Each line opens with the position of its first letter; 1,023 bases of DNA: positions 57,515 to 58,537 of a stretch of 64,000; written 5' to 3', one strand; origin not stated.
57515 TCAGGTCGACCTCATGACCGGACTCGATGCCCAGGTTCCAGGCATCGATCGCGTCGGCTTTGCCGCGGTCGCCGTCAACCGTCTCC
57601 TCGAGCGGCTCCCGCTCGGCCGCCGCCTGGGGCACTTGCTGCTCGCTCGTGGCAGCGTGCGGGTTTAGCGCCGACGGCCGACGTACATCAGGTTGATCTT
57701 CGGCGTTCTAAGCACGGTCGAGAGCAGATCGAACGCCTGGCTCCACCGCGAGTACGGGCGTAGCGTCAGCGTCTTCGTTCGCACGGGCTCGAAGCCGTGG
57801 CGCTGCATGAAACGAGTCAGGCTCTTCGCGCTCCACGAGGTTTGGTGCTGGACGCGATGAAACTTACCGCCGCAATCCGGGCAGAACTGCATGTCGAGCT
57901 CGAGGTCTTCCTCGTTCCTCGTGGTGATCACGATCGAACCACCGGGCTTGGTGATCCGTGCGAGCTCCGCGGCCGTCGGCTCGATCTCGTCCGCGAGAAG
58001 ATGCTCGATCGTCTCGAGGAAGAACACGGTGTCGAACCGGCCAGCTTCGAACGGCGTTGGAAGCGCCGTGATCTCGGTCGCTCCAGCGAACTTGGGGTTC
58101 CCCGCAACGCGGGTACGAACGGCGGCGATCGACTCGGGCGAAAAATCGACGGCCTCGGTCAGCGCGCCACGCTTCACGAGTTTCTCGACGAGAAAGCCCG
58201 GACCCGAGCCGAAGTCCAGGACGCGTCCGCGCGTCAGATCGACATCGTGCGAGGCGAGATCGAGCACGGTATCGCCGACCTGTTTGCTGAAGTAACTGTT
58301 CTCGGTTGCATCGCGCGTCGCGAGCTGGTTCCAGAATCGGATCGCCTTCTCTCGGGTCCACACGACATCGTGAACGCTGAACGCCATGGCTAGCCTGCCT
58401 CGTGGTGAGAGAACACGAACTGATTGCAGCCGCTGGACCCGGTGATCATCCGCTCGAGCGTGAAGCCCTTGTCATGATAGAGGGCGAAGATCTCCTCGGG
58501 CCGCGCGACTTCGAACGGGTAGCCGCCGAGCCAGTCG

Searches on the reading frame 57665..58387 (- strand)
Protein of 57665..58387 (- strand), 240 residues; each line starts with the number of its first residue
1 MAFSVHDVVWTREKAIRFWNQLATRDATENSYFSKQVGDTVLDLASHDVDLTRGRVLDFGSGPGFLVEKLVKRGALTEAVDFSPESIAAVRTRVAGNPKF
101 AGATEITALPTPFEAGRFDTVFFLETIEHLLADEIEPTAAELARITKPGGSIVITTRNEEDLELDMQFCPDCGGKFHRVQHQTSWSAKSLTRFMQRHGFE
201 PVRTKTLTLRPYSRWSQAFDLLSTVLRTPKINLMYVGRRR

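Call 58: search_protein_families(library=pfam, proteins=[window:57665-58387:-], max_evalue=0.001)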
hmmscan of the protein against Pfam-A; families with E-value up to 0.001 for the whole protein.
window:57665-58387:- (240 aa): 5 families
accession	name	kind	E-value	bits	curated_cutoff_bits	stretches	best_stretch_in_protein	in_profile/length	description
PF13489.12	Methyltransf_23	-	4.7e-18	65.9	27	1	38-202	10-162/164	Methyltransferase domain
PF08241.18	Methyltransf_11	-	1.4e-15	58.1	21.2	1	57-154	1-95/95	Methyltransferase domain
PF13649.12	Methyltransf_25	-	3e-14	53.9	27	1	56-150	1-97/97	Methyltransferase domain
PF08242.18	Methyltransf_12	-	6.8e-10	40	30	1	57-151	1-97/98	Methyltransferase domain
PF13847.12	Methyltransf_31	-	2.4e-08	34.2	27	1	55-163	6-119/145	Methyltransferase domain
